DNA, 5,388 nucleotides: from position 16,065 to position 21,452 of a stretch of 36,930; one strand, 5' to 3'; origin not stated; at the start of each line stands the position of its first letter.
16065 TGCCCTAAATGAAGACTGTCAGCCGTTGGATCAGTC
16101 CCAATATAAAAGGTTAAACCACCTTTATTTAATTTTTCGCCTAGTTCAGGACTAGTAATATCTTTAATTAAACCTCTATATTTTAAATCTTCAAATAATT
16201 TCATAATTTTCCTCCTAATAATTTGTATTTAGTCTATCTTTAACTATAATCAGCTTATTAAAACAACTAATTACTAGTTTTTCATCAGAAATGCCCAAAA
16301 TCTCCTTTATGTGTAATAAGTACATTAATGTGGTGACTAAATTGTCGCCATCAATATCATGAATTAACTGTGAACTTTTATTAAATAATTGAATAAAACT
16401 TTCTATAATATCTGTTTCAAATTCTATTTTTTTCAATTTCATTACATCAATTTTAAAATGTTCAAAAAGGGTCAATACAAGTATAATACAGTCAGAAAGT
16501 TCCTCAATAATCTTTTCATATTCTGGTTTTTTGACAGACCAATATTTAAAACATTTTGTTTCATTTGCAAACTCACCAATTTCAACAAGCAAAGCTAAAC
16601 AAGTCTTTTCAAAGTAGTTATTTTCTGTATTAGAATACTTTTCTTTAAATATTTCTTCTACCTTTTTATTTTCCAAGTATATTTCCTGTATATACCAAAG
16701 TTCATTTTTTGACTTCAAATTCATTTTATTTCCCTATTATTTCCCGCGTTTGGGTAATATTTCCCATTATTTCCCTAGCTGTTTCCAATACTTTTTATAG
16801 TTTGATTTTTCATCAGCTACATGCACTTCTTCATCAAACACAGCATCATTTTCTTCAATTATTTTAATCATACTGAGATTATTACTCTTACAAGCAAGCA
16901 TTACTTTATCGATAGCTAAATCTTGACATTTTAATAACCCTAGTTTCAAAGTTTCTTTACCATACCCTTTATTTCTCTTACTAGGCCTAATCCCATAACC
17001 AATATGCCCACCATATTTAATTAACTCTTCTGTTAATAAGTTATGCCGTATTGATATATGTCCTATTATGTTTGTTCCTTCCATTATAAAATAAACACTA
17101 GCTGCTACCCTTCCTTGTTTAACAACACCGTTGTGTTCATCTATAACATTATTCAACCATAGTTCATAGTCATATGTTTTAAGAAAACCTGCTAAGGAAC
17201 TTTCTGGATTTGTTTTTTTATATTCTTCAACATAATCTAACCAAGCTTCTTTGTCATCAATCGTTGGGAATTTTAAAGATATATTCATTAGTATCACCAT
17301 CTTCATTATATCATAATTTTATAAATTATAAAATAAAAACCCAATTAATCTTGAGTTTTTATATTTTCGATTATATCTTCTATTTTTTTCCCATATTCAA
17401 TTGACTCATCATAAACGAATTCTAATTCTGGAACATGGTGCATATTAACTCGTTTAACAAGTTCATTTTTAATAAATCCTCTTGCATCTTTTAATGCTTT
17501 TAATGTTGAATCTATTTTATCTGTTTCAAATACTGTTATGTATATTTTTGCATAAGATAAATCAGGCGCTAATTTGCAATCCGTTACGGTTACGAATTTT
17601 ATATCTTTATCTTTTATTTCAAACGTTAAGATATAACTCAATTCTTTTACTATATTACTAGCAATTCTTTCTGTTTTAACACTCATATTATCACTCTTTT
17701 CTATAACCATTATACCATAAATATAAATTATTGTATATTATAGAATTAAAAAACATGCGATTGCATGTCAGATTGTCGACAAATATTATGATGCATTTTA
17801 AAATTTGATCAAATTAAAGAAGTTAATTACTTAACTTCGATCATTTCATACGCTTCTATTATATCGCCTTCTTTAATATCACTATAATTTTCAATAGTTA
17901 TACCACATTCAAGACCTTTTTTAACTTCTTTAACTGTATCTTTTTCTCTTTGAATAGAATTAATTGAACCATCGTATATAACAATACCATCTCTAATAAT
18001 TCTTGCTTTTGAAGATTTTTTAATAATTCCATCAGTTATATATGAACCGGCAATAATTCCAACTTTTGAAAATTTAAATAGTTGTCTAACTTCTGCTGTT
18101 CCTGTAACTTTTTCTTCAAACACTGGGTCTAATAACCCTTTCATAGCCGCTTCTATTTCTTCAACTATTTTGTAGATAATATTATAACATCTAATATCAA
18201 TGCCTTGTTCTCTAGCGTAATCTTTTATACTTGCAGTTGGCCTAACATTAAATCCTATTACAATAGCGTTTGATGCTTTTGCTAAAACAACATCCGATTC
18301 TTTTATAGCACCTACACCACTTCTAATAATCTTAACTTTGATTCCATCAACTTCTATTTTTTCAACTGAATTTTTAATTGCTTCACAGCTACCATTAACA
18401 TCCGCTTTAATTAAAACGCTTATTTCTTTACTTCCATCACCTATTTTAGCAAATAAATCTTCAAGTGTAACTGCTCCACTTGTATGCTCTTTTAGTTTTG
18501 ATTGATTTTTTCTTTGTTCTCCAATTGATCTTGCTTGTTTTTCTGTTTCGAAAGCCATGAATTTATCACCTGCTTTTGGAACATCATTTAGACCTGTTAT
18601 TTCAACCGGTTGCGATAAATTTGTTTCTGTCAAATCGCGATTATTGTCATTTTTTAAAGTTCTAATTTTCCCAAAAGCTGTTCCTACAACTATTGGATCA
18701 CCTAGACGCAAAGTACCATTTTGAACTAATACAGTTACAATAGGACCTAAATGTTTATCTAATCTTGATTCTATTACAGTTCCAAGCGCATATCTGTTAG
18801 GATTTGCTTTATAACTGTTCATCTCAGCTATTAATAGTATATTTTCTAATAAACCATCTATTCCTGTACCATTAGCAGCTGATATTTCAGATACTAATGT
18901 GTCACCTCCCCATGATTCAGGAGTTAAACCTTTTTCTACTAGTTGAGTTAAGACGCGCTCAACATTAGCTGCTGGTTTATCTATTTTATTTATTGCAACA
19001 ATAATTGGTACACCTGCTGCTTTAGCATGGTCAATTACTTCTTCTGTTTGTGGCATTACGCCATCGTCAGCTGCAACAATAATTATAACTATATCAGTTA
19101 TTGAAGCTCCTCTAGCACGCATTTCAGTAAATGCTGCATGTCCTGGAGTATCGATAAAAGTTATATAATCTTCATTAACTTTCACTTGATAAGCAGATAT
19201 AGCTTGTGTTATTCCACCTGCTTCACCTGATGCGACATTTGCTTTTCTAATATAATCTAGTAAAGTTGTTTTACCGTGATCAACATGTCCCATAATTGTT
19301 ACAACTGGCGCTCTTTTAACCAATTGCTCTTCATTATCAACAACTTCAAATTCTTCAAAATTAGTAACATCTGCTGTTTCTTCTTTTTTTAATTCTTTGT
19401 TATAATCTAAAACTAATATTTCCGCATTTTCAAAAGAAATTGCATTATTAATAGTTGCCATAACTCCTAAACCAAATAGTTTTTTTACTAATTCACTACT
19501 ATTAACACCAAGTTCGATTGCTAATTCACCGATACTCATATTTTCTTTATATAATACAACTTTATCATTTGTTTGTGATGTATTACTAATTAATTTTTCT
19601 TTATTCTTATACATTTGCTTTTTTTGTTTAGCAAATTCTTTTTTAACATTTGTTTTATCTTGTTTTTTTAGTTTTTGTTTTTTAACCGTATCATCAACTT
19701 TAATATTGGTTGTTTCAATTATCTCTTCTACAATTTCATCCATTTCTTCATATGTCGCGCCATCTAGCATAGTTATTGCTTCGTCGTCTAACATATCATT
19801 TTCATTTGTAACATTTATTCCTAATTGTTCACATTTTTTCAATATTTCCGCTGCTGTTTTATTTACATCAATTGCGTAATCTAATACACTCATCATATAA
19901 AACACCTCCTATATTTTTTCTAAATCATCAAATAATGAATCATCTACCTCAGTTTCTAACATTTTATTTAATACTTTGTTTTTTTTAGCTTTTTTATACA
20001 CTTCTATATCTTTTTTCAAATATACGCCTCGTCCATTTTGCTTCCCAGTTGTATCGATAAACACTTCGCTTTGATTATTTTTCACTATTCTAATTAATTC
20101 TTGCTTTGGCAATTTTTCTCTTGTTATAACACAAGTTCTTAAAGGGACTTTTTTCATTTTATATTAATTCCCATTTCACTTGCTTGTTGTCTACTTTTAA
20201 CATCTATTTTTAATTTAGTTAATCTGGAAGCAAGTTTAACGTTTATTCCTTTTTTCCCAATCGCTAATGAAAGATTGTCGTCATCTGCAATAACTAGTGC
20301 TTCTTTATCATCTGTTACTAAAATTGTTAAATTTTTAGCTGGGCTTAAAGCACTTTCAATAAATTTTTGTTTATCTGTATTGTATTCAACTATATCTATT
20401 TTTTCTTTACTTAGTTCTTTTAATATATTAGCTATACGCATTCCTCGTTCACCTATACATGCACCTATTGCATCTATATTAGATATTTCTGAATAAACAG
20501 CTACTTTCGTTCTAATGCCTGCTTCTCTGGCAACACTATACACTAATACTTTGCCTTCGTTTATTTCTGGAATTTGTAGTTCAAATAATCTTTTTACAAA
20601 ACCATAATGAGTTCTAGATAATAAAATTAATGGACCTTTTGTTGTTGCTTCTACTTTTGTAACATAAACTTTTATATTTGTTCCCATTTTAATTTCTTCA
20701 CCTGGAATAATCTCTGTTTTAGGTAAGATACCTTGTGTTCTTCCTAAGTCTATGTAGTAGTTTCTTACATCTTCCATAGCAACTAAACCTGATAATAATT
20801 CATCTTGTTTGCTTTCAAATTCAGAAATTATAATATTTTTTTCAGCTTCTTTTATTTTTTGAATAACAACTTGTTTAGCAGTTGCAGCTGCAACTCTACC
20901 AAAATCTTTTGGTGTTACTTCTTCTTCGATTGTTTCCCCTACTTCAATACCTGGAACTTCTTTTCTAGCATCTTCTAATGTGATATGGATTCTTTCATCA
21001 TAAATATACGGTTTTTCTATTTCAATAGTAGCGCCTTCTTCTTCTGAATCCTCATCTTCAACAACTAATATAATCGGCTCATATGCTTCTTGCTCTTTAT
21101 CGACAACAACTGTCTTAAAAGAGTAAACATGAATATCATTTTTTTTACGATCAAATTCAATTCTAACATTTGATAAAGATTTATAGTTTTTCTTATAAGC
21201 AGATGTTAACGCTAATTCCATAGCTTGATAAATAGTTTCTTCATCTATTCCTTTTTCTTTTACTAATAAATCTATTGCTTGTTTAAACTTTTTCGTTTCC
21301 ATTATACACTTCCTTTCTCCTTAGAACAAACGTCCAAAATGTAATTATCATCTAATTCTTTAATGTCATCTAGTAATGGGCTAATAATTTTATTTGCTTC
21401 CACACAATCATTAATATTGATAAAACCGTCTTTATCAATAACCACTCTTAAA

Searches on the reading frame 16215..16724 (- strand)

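Call 75: search_protein_families(library=pfam, proteins=[window:16215-16724:-], max_evalue=0.00001)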
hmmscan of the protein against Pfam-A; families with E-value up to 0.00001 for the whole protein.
window:16215-16724:- (169 aa): 1 family
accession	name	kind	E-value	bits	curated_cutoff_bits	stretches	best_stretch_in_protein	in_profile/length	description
PF08761.16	dUTPase_2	-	8.5e-22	78.6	22.9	1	15-169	5-162/162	dUTPase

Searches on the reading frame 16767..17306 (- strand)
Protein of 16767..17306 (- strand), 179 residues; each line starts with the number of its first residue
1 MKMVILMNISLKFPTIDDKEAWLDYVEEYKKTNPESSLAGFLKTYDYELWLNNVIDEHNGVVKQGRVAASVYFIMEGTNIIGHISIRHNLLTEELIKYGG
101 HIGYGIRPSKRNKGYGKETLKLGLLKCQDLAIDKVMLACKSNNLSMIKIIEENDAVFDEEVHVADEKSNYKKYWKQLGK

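Call 75: search_protein_families(library=pfam, proteins=[window:16767-17306:-], max_evalue=0.00001)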
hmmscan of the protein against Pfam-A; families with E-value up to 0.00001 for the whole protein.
window:16767-17306:- (179 aa): 1 family
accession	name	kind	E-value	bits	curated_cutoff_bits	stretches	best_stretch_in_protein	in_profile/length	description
PF13302.13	Acetyltransf_3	-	1.6e-07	32.5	25.4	1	68-153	51-135/138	Acetyltransferase (GNAT) domain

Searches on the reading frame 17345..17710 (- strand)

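Call 75: search_protein_families(library=pfam, proteins=[window:17345-17710:-], max_evalue=0.00001)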
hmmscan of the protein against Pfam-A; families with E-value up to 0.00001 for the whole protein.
window:17345-17710:- (121 aa): 1 family
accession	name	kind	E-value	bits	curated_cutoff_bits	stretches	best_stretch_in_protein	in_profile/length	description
PF02033.23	RBFA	-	2.8e-33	114.8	34.7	1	12-114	1-105/105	Ribosome-binding factor A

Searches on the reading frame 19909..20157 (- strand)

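Call 84: search_protein_families(library=pfam, proteins=[window:19909-20157:-], max_evalue=0.00001)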
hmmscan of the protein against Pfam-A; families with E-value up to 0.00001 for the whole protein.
window:19909-20157:- (82 aa): 1 family
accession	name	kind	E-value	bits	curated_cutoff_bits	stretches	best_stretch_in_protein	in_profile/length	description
PF04296.18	YlxR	-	5.9e-27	93.8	26.9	1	7-81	1-75/75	Protein of unknown function (DUF448)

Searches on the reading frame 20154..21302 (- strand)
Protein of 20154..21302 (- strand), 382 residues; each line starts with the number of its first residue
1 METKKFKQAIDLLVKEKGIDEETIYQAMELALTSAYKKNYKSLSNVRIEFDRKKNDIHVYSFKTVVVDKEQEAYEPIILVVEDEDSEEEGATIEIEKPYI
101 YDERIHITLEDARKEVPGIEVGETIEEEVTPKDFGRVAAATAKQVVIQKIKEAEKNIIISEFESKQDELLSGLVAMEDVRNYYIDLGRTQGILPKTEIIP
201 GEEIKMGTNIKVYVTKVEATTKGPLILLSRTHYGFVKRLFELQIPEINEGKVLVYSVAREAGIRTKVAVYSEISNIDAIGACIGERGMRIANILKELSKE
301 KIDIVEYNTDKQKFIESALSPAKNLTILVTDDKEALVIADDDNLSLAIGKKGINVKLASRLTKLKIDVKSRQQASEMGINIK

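Call 13: find_related_loci(query=window:20154-21302:-, collection=genome_contigs, flank=10000)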
Query window:20154-21302:- (382 aa) in genome_contigs; peptide patterns used: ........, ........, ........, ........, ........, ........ (x = any residue, [..] = any of these).
599 stretches matched a pattern (row limit reached: there are more); 336 encode a relative of the query (tblastn E <= 1e-3); the best 80 are kept; 80 distinct loci.
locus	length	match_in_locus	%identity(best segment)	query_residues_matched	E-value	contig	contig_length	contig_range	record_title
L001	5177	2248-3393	86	1-382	0e+0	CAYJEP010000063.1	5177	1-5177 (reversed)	MAG TPA_asm: uncultured Muribaculaceae bacterium isolate ERP123703_co2_237 genome assembly, contig: NODE_12260_length_51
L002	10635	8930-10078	82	1-381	0e+0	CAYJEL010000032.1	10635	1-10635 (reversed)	MAG TPA_asm: uncultured Muribaculaceae bacterium isolate ERP123703_co2_118 genome assembly, contig: NODE_4479_length_106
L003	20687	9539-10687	79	1-381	0e+0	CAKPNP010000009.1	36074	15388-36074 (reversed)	MAG: uncultured Bacilli bacterium isolate REFINED_METABAT215_TOP10_CONTIGS_1500_ASSEMBLY_K77_MERGED__Hadza_PheChl_Fiber-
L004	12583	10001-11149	82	1-381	0e+0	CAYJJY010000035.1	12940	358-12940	MAG TPA_asm: uncultured Muribaculaceae bacterium isolate ERP123703_co3_177 genome assembly, contig: NODE_5929_length_129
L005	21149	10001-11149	79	1-381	0e+0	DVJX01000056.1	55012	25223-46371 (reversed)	MAG TPA_asm: Candidatus Faecisoma merdavium isolate 6595 CHK47__C157429_L55012_ERR2241733, whole genome shotgun sequence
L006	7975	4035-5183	78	1-381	0e+0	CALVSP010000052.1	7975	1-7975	MAG: uncultured Bacilli bacterium isolate BRZ_AF__bin76 genome assembly, contig: BRZ_AF__NODE_13883_length_7975_cov_10.1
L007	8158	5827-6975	77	1-381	0e+0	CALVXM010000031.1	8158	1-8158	MAG: uncultured Bacilli bacterium isolate BRZ_SN__bin108 genome assembly, contig: BRZ_SN__NODE_11127_length_8158_cov_6.8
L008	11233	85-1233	77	1-381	0e+0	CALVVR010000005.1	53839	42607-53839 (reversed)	MAG: uncultured Bacilli bacterium isolate BRZ_PE__bin58 genome assembly, contig: BRZ_PE__NODE_842_length_53839_cov_7.963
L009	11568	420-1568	77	1-381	0e+0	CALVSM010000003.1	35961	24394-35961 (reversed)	MAG: uncultured Bacilli bacterium isolate BRZ_AH__bin14 genome assembly, contig: BRZ_AH__NODE_1663_length_35961_cov_7.29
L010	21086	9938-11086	77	1-381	0e+0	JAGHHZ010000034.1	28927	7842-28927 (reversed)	MAG: Bacilli bacterium isolate MAG.35 k127_1569243, whole genome shotgun sequence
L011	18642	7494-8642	77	1-381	0e+0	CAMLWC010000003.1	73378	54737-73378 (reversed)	MAG: uncultured Tenericutes bacterium isolate ERR4303194_bin.18_MetaWRAP_v1.1_MAG genome assembly, contig: NODE_205_leng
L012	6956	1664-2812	77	1-381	0e+0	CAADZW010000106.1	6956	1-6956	MAG TPA_asm: Bacilli bacterium, isolate HGM10873, WGS project CAADZW010000000 data, contig: ERS396376_74_k85_65498, whol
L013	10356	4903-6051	77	1-381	0e+0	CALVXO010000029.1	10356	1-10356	MAG: uncultured Bacilli bacterium isolate BRZ_PD__bin30 genome assembly, contig: BRZ_PD__NODE_9855_length_10356_cov_13.6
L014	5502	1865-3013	77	1-381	0e+0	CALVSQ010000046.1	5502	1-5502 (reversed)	MAG: uncultured Bacilli bacterium isolate BRZ_PA__bin23 genome assembly, contig: BRZ_PA__NODE_24170_length_5502_cov_33.7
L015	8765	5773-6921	77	1-381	0e+0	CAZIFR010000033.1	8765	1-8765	MAG TPA_asm: uncultured Muribaculaceae bacterium isolate SRP294416_co3_757 genome assembly, contig: NODE_17416_length_87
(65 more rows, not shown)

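Call 84: search_protein_families(library=pfam, proteins=[window:20154-21302:-], max_evalue=0.00001)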
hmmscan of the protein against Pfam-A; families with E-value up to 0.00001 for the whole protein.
window:20154-21302:- (382 aa): 2 families
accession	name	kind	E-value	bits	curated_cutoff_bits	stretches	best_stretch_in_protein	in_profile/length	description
PF08529.16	NusA_N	-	1.1e-33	116.4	23.8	1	6-156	2-119/119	NusA N-terminal domain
PF13184.12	KH_5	-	1.6e-23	83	27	1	261-325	1-65/69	NusA-like KH domain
